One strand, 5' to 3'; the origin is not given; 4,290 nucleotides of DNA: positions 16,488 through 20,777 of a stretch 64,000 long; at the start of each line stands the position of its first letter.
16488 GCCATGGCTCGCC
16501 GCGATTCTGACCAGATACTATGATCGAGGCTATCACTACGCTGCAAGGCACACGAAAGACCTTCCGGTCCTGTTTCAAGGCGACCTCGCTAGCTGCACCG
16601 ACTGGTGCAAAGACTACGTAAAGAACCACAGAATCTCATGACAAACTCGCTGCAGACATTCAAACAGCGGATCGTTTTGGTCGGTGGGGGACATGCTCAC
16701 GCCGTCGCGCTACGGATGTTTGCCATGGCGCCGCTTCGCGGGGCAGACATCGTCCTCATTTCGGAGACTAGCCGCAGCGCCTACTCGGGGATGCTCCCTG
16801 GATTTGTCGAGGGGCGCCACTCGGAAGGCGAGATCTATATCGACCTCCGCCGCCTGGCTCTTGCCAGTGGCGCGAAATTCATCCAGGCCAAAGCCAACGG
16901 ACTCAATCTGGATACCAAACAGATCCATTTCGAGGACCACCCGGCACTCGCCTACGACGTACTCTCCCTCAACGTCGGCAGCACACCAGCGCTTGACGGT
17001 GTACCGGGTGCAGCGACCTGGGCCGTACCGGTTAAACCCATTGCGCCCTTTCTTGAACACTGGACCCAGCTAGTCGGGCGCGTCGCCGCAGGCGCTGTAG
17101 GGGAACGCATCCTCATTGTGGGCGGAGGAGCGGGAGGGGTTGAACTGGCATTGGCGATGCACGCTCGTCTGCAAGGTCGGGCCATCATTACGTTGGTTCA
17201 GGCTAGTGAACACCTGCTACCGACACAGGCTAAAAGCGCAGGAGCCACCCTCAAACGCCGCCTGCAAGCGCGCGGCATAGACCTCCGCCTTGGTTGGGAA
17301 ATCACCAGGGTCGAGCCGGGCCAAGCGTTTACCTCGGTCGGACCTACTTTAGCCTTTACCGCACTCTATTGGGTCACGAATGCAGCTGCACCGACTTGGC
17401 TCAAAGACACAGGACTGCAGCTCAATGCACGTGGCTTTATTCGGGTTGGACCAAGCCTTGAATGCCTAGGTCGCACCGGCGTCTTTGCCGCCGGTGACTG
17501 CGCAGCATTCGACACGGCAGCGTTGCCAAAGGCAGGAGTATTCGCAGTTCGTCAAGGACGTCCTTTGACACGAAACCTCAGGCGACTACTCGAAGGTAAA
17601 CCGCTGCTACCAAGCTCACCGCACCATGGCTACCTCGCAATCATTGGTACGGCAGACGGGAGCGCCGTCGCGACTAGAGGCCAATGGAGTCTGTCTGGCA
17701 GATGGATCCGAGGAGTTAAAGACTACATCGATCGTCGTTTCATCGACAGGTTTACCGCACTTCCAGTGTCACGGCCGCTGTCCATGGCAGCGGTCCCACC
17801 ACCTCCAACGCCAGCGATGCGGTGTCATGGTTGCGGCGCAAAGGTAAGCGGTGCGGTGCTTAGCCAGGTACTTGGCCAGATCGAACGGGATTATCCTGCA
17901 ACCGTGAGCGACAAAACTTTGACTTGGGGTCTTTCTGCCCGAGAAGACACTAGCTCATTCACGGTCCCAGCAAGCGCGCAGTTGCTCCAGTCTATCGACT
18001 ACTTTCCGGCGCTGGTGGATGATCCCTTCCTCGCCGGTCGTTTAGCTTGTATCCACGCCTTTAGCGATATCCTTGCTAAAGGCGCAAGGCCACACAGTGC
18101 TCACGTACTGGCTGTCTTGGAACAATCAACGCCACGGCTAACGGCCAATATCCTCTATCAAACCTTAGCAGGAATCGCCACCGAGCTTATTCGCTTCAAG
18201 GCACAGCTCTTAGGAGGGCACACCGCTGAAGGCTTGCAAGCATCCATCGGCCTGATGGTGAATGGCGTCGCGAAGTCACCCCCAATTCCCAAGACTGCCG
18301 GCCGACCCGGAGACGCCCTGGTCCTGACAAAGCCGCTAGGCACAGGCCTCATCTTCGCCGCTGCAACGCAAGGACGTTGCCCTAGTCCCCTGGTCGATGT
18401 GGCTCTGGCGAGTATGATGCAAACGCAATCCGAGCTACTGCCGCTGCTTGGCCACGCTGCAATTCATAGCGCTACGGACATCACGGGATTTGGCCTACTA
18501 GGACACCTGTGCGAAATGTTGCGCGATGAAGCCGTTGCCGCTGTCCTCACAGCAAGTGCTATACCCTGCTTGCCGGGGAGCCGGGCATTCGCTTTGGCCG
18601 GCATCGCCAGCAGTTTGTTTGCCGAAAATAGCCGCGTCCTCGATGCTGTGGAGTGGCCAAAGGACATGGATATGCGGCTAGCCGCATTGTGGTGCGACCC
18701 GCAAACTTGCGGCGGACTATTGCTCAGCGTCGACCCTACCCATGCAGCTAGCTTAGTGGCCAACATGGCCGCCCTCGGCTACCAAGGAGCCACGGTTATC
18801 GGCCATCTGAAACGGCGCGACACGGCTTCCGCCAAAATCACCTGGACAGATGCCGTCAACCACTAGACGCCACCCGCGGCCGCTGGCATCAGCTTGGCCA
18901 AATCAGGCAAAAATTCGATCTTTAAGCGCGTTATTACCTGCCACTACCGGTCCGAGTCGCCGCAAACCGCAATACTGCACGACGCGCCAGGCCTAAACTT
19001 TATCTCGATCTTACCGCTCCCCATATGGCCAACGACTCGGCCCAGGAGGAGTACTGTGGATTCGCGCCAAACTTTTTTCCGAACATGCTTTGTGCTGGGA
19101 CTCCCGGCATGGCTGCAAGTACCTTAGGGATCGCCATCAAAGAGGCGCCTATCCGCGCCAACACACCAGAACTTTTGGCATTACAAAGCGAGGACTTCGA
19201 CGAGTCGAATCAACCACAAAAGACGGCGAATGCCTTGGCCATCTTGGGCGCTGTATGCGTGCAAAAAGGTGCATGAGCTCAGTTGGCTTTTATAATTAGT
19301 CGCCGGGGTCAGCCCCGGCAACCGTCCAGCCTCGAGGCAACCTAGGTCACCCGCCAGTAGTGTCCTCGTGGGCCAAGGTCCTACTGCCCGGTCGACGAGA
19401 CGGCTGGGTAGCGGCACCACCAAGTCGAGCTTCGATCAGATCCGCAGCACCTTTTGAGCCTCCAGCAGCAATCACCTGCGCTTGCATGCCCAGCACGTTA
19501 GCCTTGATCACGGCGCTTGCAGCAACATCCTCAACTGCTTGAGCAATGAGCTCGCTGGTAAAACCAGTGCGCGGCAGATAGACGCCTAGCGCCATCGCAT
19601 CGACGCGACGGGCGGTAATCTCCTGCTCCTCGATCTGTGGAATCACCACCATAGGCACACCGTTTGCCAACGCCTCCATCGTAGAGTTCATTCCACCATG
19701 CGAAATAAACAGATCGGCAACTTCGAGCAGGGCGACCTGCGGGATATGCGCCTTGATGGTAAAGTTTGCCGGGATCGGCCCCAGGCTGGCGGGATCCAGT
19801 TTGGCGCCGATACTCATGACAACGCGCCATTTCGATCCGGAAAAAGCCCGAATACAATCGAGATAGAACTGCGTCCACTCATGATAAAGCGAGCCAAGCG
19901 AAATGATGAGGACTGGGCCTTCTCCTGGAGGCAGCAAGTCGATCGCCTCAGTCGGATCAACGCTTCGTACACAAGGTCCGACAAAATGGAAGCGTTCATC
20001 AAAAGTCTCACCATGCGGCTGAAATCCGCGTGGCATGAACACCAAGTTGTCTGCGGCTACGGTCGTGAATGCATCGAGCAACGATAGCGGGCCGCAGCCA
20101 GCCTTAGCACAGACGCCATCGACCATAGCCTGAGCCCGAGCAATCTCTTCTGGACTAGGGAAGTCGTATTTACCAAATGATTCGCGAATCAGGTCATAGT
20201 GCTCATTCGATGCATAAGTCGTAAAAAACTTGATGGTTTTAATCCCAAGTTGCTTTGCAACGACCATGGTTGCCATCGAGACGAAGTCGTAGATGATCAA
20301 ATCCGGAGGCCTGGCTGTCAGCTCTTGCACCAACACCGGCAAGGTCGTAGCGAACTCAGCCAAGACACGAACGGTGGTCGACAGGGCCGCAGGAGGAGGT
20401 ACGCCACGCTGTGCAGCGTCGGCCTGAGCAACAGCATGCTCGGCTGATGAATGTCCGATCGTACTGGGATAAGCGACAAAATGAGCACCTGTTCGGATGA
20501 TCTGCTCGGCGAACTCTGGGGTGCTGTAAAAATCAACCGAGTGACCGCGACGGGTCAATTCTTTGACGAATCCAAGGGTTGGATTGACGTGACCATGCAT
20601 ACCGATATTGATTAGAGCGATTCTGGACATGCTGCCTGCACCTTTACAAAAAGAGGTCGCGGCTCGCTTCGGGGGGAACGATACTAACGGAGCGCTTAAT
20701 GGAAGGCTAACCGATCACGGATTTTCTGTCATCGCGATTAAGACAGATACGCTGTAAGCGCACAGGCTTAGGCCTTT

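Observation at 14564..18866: Compact selenium module: selU translationally coupled to an FAD-oxidoreductase::SelD fusion, led by a secreted transglutaminase-like gene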

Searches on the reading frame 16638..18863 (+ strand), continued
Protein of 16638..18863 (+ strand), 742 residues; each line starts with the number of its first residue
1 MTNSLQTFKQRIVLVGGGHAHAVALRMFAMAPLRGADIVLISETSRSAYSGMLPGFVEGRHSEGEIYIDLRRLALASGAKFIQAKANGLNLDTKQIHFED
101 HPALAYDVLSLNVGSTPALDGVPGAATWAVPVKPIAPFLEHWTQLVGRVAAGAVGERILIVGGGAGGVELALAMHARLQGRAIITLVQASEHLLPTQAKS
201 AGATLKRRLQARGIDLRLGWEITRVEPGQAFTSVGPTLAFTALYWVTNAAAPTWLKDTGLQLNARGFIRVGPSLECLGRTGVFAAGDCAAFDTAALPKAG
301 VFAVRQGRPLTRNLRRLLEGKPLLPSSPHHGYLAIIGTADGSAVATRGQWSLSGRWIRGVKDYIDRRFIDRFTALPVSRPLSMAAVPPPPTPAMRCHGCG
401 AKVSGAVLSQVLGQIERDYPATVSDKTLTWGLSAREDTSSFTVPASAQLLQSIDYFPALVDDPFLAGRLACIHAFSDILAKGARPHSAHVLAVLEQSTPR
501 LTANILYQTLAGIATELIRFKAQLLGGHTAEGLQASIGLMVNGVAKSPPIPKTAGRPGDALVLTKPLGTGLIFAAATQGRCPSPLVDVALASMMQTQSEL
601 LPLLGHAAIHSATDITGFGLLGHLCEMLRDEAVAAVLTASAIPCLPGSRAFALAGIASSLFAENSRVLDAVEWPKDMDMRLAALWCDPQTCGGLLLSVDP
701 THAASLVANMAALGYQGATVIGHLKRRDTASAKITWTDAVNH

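Call 54: search_protein_families(library=ncbifam, proteins=[L032:4541-5836:+, L032:3447-4403:-, L032:582-2852:+, L048:3478-5454:+, L048:6577-7977:+, L048:7977-10160:+], max_evalue=1e-10)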
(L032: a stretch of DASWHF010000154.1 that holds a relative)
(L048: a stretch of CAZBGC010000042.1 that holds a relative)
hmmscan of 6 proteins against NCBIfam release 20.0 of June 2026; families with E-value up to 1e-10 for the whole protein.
L032:4541-5836:+ (432 aa): 5 families
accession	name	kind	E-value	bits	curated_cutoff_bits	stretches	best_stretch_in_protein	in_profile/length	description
NF041186.1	SenA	equivalog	2.6e-160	534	420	1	6-431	4-382/382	selenoneine synthase SenA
TIGR03440.2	egtB_TIGR03440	equivalog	1.9e-104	350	360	1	12-429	3-412/413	ergothioneine biosynthesis protein EgtB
TIGR04344.1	ovoA_Nterm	equivalog_domain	1.1e-43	149.7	400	1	127-429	144-443/444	5-histidylcysteine sulfoxide synthase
TIGR04373.1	egtB_X_signatur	signature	3.5e-27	94.3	71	1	382-431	1-50/50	EgtB-related enzyme signature domain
TIGR03525.2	GldK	equivalog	3.5e-18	66.1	350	0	272-430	221-404/408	T9SS ring complex lipoprotein PorK/GldK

L032:3447-4403:- (318 aa): 2 families
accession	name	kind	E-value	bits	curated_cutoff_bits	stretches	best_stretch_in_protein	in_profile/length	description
TIGR04348.1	TIGR04348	equivalog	1.2e-128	428.5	300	1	2-313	1-309/310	selenoneine biosynthesis selenosugar synthase SenB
NF038229.1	Glyco4_Geo_Pelo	equivalog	1.4e-30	106.5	400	1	1-315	1-336/338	GPMC system family 4 glycosyltransferase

L032:582-2852:+ (757 aa): 8 families
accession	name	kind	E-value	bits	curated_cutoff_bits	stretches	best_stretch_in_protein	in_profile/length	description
TIGR03169.1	Nterm_to_SelD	hypoth_equivalog_domain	1.4e-146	488.5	310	1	11-380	1-365/365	pyridine nucleotide-disulfide oxidoreductase family protein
TIGR04369.1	fusion_not_SelD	hypoth_equivalog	3.3e-143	478.4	700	1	14-727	1-692/701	oxidoreductase/SelD-related fusion protein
TIGR00476.1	selD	equivalog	4.4e-95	318.5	125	1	415-720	6-310/311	selenide, water dikinase SelD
NF002098.0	PRK00943.1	equivalog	5.3e-72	242.6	299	1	416-753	13-345/347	selenide, water dikinase SelD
NF010705.0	PRK14105.1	equivalog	1.4e-42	145.8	291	1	417-667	14-276/345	selenide, water dikinase SelD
TIGR01379.1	thiL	equivalog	1.4e-22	80.1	184.15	1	442-669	15-246/320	thiamine-phosphate kinase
NF004351.0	PRK05731.1-4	equivalog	3.9e-15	55.8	324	1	441-661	30-249/321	thiamine-phosphate kinase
NF004350.0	PRK05731.1-1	equivalog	9.6e-12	44.4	441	1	439-666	18-246/325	thiamine-phosphate kinase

L048:3478-5454:+ (659 aa): 22 families
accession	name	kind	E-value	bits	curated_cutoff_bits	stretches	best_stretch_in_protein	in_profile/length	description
TIGR00475.1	selB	equivalog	7.7e-100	335.2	242.25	1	37-653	2-577/581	selenocysteine-specific translation elongation factor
NF008969.0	PRK12317.1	subfamily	5.7e-46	157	502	1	61-362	61-378/426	elongation factor 1-alpha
NF009373.0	PRK12736.1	subfamily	2.4e-40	138.5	452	1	36-310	13-313/394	elongation factor Tu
NF000766.0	PRK00049.1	subfamily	2.4e-39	135.3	449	1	35-310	12-315/396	elongation factor Tu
NF003077.0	PRK04000.1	equivalog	1.6e-38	133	315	2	88-253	88-261/412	translation initiation factor IF-2 subunit gamma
TIGR03680.1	eif2g_arch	equivalog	8.4e-38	130.6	514.5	2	87-253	83-257/407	translation initiation factor IF-2 subunit gamma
TIGR00483.1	EF-1_alpha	equivalog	4.6e-37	127.5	540.1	1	61-332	61-353/427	translation elongation factor EF-1 subunit alpha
NF009372.0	PRK12735.1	subfamily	1.4e-36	126.2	479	1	36-304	13-309/396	elongation factor Tu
TIGR00485.1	EF-Tu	equivalog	4.5e-35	121.1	522.4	1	36-367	13-378/394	elongation factor Tu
TIGR02034.1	CysN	subfamily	1e-34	120.3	336.1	1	64-338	59-344/406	sulfate adenylyltransferase, large subunit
NF003478.0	PRK05124.1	equivalog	1.4e-32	112.9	590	1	65-338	87-371/475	sulfate adenylyltransferase subunit CysN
NF004035.0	PRK05506.1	subfamily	1.6e-32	112.6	715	1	61-337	80-367/632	bifunctional sulfate adenylyltransferase subunit 1/adenylylsulfate kinase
TIGR00487.1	IF-2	equivalog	3.1e-21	75.8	424.4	1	36-281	88-330/587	translation initiation factor IF-2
NF012153.1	tet_protect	equivalog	7.2e-18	64.1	775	1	38-167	3-145/614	tetracycline resistance ribosomal protection protein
TIGR01393.1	lepA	equivalog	1.2e-14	53.6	533.9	1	39-266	7-246/595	translation elongation factor 4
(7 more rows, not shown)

L048:6577-7977:+ (467 aa): 3 families
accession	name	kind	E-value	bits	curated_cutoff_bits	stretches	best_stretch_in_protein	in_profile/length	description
TIGR00474.1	selA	equivalog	1.1e-153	512.4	267.9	1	7-456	1-452/455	L-seryl-tRNA(Sec) selenium transferase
TIGR01437.1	selA_rel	subfamily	7.2e-27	94.2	385.3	1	78-458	6-360/363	DgaE family pyridoxal phosphate-dependent ammonia lyase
NF047797.1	glminPNH3LysDgaE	equivalog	4.6e-23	81.8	600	1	79-458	9-359/367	D-glucosaminate-6-phosphate ammonia lyase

L048:7977-10160:+ (728 aa): 8 families
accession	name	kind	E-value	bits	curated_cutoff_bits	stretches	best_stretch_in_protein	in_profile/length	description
TIGR04369.1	fusion_not_SelD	hypoth_equivalog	5.1e-131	438.1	700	1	17-692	1-683/701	oxidoreductase/SelD-related fusion protein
TIGR03169.1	Nterm_to_SelD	hypoth_equivalog_domain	2.6e-107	359.3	310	1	15-381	2-365/365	pyridine nucleotide-disulfide oxidoreductase family protein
TIGR00476.1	selD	equivalog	3.3e-72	243.3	125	1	397-693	7-309/311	selenide, water dikinase SelD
NF002098.0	PRK00943.1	equivalog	2.2e-49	168.2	299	1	400-721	16-339/347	selenide, water dikinase SelD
NF010705.0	PRK14105.1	equivalog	1e-27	96.9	291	1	398-642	14-277/345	selenide, water dikinase SelD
TIGR01379.1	thiL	equivalog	5.7e-19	68.3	184.15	1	427-643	25-246/320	thiamine-phosphate kinase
NF004351.0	PRK05731.1-4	equivalog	7.8e-13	48.2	324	1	425-631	37-245/321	thiamine-phosphate kinase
TIGR03385.1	CoA_CoA_reduc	equivalog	7.9e-11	41.4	578.8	0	109-300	104-285/439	CoA-disulfide reductase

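Call 91: predict_structure(alignment_id=A1)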
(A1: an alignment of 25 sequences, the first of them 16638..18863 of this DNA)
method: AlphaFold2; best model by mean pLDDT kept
length: 742 residues; sequences in the alignment: 25
mean_pLDDT: 88.7   pTM: 0.88
mean pLDDT of the five models: 88.7, 88.6, 86.6, 86.5, 85.3
residues with pLDDT >= 90: 491; 70-90: 203; 50-70: 29; < 50: 19
segments of 3 or more residues with pLDDT < 50: 1-6, 381-388
pLDDT, mean of each block of 10 residues (from residue 1): 50 94 94 89 92 90 91 92 94 92 95 86 93 89 92 87 88 93 93 84 92 94 95 93 88 90 91 93 92 68 87 94 82 83 89 93 91 77 44 52 81 92 82 81 91 90 95 96 95 85 93 96 89 87 94 96 96 91 94 93 91 94 95 93 95 92 90 87 90 95 96 95 91 84 42
secondary structure, 60 per line:
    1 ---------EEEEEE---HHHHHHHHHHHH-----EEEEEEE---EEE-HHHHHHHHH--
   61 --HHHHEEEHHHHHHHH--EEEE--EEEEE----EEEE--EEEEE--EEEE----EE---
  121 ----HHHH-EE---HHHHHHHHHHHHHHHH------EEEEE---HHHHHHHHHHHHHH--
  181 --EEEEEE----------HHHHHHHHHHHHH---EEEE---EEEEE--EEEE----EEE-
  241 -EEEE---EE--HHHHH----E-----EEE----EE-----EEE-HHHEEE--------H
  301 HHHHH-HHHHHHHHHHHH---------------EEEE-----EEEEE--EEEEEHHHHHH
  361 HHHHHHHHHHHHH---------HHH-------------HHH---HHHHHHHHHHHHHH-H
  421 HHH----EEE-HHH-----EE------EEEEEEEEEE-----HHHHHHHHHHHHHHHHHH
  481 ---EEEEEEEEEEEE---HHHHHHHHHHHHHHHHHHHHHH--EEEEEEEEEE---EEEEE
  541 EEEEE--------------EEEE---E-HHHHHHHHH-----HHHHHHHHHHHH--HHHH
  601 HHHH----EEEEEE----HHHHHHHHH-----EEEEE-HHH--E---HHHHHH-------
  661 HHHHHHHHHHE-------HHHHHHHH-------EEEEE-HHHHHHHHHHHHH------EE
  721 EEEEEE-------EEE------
elements in order (helices of 4 or more, strands of 3 or more residues): E10-15 H19-30 E36-42 E46-48 H50-58 H63-66 E67-69 H70-77 E80-83 E86-90 E95-98 E101-105 E108-111 H125-128 H135-150 E157-161 H165-178 E183-188 H199-211 E215-218 E222-226 E229-232 E237-239 E242-245 H253-257 E268-270 E282-284 E289-291 H300-305 H307-318 E334-337 E343-347 E350-354 H355-373 H405-418 H420-423 E428-430 E448-457 H463-480 E484-495 H499-520 E523-532 E536-545 E560-563 H569-577 H583-594 H597-604 E609-614 H619-627 E633-637 H648-653 H661-670 H679-686 E694-698 H700-712 E719-726 E734-736

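Call 93: fold_search(model_id=the predicted structure, library=pdb)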
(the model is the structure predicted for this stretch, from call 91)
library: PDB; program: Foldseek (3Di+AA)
matches with E <= 10: 1908; with E <= 0.001: 683
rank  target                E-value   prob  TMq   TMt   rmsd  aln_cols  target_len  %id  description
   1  9a63_B                1.7e-29  1.00  0.46  0.85   2.8       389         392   23  Integrative model of YJLC-YJLD by crosslinking MS and deep learning (released 2024-09-18)
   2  4nwz_A                2.8e-28  1.00  0.45  0.83   2.8       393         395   20  Structure of bacterial type II NADH dehydrogenase from Caldalkalibacillus thermarum at 2.5A resolution (released 2014-02-19)
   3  5kmp_A                3.5e-28  1.00  0.45  0.81   3.0       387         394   21  The structure of G164E variant of type II NADH dehydrogenase from Caldalkalibacillus thermarum (released 2017-01-25)
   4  5kmq_A                7.8e-28  1.00  0.45  0.82   3.2       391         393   20  The structure of I379E variant of type II NADH dehydrogenase from Caldalkalibacillus thermarum (released 2017-01-25)
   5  9a5s_A                1.2e-27  1.00  0.44  0.90   2.5       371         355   18  Integrative model of YUTJ-FER by crosslinking MS and deep learning (released 2024-09-18)
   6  5na1                  1.7e-27  1.00  0.45  0.82   3.0       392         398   19  NADH:quinone oxidoreductase (NDH-II) from Staphylococcus aureus - holoprotein structure - 2.32 A resolution (released 2018-01-10)
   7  4nwz_C                2.6e-27  1.00  0.45  0.83   3.0       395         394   20  Structure of bacterial type II NADH dehydrogenase from Caldalkalibacillus thermarum at 2.5A resolution (released 2014-02-19)
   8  5kmp_B                4.9e-27  1.00  0.44  0.80   3.2       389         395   21  The structure of G164E variant of type II NADH dehydrogenase from Caldalkalibacillus thermarum (released 2017-01-25)
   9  5kmq_D                5.8e-27  1.00  0.46  0.83   2.8       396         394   21  The structure of I379E variant of type II NADH dehydrogenase from Caldalkalibacillus thermarum (released 2017-01-25)
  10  5kmr_A                7.3e-27  1.00  0.45  0.83   2.8       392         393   21  The structure of type II NADH dehydrogenase from Caldalkalibacillus thermarum complexed with NAD+ at 3.0 angstrom reso (released 2017-01-25)
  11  5na4                  2.9e-26  1.00  0.45  0.82   3.0       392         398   19  NADH:quinone oxidoreductase (NDH-II) from Staphylococcus aureus - E172S mutant (released 2018-01-10)
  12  3u0o_B                3.3e-26  1.00  0.37  0.79   9.4       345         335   29  The crystal structure of selenophosphate synthetase from E. coli (released 2012-03-14)
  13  5yjw                  1.6e-25  1.00  0.43  0.68   4.2       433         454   20  Structure of the Ndi1 protein from Saccharomyces cerevisiae in complex with the competitive inhibitor, stigmatellin. (released 2018-02-14)
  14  5kmr_C                2.3e-25  1.00  0.44  0.81   3.5       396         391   21  The structure of type II NADH dehydrogenase from Caldalkalibacillus thermarum complexed with NAD+ at 3.0 angstrom reso (released 2017-01-25)
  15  3t31                  5.2e-25  1.00  0.45  0.76   3.4       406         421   17  Crystal structure of sulfide:quinone oxidoreductase from Acidithiobacillus ferrooxidans in complex with decylubiquinone (released 2011-08-17)
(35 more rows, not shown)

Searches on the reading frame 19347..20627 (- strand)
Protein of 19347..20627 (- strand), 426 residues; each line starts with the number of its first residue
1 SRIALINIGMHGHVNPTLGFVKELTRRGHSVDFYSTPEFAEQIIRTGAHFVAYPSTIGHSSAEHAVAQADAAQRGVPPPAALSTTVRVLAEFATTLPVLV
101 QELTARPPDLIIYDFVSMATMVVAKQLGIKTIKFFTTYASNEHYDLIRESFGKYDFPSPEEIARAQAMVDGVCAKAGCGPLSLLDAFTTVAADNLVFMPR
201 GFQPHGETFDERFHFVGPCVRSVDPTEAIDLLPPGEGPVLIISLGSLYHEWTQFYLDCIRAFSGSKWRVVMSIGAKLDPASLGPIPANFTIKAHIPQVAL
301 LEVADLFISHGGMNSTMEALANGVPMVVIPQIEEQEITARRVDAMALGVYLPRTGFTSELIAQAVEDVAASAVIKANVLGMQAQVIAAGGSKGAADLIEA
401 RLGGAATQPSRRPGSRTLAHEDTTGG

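Call 53: search_protein_families(library=pfam, proteins=[window:19347-20627:-], max_evalue=0.01)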
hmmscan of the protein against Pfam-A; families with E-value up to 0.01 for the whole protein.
window:19347-20627:- (426 aa): 4 families
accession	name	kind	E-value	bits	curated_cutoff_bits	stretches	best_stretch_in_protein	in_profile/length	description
PF06722.18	EryCIII-like_C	-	3e-16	60.1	31.7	1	270-387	15-131/145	Erythromycin biosynthesis protein CIII-like, C-terminal domain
PF00201.24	UDPGT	-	1.3e-15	57.7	19.5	1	234-380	272-417/499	UDP-glucoronosyl and UDP-glucosyl transferase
PF04101.22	Glyco_tran_28_C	-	2.8e-09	37.7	22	1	299-370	67-142/166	Glycosyltransferase family 28 C-terminal domain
PF03033.26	Glyco_transf_28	-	3.4e-05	24.4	26.2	1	3-47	1-47/139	Glycosyltransferase family 28 N-terminal domain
